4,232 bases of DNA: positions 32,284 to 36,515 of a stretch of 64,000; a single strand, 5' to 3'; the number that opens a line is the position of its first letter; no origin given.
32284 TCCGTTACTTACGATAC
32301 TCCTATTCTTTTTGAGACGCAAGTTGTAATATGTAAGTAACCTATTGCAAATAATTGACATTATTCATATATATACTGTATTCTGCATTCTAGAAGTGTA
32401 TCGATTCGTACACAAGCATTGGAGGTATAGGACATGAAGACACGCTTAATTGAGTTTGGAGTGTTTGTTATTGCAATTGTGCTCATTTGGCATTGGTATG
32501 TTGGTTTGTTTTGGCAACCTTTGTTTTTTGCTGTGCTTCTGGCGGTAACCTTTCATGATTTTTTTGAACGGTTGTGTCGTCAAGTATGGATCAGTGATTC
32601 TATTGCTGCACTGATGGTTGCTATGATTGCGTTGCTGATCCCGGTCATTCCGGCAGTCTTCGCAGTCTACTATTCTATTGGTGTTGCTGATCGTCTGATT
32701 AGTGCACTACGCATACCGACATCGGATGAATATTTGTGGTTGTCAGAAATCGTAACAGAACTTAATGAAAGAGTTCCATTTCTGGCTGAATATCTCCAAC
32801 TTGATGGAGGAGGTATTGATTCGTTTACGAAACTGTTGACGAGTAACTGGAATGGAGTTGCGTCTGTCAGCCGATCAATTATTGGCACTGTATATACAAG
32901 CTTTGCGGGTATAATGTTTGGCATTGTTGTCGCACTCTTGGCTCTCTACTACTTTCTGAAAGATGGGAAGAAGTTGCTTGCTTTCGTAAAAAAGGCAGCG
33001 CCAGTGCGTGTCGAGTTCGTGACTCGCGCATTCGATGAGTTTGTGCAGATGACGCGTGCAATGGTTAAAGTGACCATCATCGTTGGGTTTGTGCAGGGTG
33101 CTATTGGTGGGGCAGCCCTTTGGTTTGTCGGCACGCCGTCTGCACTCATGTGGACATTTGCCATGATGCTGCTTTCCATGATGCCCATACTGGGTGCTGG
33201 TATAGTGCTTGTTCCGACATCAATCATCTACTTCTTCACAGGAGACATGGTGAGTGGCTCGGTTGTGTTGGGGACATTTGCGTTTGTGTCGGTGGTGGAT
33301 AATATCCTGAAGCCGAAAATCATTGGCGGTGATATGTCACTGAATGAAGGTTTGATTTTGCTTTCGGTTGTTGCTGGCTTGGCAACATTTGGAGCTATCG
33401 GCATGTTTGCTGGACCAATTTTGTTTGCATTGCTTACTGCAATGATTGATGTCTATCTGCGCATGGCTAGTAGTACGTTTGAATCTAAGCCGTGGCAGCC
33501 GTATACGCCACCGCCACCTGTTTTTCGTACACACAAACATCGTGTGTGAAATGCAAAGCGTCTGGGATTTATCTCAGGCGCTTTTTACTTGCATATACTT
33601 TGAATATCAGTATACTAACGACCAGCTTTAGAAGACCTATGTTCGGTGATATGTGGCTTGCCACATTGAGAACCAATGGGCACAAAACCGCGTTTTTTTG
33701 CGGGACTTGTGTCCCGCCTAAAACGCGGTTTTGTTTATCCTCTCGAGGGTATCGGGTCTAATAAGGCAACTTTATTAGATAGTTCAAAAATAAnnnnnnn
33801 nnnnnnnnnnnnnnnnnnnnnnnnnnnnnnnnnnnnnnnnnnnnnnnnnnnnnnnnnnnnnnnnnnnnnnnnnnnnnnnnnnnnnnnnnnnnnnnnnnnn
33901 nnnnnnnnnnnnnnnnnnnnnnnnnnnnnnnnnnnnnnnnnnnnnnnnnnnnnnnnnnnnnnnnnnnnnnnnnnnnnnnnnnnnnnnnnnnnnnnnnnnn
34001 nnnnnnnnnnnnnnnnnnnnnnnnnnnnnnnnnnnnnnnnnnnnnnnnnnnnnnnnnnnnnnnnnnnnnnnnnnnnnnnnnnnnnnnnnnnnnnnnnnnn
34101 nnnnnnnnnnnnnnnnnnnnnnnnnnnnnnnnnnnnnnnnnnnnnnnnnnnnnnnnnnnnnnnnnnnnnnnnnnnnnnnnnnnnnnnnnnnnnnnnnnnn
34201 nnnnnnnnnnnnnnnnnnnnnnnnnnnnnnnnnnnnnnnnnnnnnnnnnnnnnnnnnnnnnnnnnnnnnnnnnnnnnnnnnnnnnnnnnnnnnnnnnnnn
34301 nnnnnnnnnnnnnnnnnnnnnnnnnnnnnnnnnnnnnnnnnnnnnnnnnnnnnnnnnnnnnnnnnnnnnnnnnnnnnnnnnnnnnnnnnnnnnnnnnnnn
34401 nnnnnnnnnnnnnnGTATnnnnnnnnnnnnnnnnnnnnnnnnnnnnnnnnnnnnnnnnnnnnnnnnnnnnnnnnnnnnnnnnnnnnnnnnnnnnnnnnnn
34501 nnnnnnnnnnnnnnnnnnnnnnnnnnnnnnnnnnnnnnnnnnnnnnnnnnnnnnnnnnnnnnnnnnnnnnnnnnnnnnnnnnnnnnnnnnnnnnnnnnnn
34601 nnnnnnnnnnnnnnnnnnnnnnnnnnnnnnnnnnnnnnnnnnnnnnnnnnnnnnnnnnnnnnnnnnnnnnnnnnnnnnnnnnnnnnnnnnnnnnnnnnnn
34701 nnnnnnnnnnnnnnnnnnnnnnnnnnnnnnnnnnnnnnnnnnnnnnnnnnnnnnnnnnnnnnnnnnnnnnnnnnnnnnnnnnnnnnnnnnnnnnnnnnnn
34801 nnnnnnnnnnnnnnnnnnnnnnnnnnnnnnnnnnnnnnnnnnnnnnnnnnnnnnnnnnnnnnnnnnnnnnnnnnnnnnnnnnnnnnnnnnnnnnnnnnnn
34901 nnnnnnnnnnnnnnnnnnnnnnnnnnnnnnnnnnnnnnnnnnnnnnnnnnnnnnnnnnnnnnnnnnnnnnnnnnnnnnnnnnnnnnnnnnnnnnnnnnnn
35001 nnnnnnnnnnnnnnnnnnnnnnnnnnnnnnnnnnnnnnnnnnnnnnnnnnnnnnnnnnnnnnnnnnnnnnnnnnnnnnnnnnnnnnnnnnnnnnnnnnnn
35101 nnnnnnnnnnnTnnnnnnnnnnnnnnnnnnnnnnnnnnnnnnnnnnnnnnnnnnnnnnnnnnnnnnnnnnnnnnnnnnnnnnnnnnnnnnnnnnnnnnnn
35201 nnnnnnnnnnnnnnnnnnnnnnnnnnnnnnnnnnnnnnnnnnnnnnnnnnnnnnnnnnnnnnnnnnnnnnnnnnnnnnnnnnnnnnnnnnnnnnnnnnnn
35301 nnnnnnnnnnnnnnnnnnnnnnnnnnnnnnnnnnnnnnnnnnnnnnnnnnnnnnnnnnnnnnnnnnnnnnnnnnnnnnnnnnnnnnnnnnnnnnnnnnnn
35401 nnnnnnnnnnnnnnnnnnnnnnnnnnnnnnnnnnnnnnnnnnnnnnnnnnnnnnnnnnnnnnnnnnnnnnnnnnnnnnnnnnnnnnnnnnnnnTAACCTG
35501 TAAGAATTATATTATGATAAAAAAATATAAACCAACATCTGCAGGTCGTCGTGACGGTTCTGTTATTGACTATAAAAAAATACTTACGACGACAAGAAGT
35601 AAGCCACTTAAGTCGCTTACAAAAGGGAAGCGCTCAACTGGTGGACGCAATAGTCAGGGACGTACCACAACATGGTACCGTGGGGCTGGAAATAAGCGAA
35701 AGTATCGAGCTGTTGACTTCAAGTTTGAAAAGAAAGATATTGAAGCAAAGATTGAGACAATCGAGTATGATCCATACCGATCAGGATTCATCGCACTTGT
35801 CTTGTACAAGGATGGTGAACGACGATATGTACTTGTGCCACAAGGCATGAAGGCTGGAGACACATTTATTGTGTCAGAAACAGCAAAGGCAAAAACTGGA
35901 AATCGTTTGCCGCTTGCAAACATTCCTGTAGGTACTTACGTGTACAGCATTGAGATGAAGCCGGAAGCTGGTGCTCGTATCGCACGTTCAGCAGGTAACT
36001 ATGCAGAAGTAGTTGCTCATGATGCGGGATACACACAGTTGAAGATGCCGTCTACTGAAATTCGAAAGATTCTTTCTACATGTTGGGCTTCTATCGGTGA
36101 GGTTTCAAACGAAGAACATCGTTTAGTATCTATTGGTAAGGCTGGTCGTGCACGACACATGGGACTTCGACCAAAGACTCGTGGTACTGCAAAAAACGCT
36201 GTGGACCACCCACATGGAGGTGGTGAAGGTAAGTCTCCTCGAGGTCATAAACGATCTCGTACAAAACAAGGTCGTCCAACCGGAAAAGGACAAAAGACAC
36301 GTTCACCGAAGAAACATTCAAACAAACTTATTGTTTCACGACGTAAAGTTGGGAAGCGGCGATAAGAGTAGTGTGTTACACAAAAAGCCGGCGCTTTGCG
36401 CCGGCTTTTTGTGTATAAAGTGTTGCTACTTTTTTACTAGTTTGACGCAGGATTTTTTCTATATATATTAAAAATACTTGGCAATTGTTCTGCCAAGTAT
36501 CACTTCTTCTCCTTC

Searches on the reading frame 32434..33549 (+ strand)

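Call 4: search_protein_families(library=pfam, proteins=[window:32434-33549:+], max_evalue=1)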
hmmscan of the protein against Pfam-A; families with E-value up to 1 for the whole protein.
window:32434-33549:+ (371 aa): 3 families
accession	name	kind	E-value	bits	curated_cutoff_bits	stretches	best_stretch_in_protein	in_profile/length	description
PF01594.21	AI-2E_transport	-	5.6e-42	144.5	34.3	1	10-341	5-326/327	AI-2E family transporter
PF08978.17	Reoviridae_Vp9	-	0.1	12.2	21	1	166-264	74-170/280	Reoviridae VP9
PF02163.28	Peptidase_M50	-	0.82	9.4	27.2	1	146-244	72-168/221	Peptidase family M50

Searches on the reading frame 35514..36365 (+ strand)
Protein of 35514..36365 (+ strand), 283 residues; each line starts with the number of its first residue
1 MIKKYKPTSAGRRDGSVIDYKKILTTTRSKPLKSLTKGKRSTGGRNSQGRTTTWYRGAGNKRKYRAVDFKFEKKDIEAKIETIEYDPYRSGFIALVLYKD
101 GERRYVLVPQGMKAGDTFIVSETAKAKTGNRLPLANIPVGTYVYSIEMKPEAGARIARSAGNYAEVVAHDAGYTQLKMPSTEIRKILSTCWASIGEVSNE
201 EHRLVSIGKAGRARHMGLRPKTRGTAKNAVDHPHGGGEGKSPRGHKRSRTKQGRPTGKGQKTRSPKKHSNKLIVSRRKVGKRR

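Call 4: search_protein_families(library=pfam, proteins=[window:35514-36365:+], max_evalue=1)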
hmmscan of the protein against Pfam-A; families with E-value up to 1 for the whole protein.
window:35514-36365:+ (283 aa): 2 families
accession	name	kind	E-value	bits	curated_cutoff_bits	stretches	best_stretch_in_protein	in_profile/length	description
PF03947.24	Ribosomal_L2_C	-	1.8e-48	164.2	33.7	1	127-250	1-123/126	Ribosomal Proteins L2, C-terminal domain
PF00181.30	Ribosomal_L2_N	-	1.8e-31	108.4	23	1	44-119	1-76/77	Ribosomal Proteins L2, RNA binding N-terminal domain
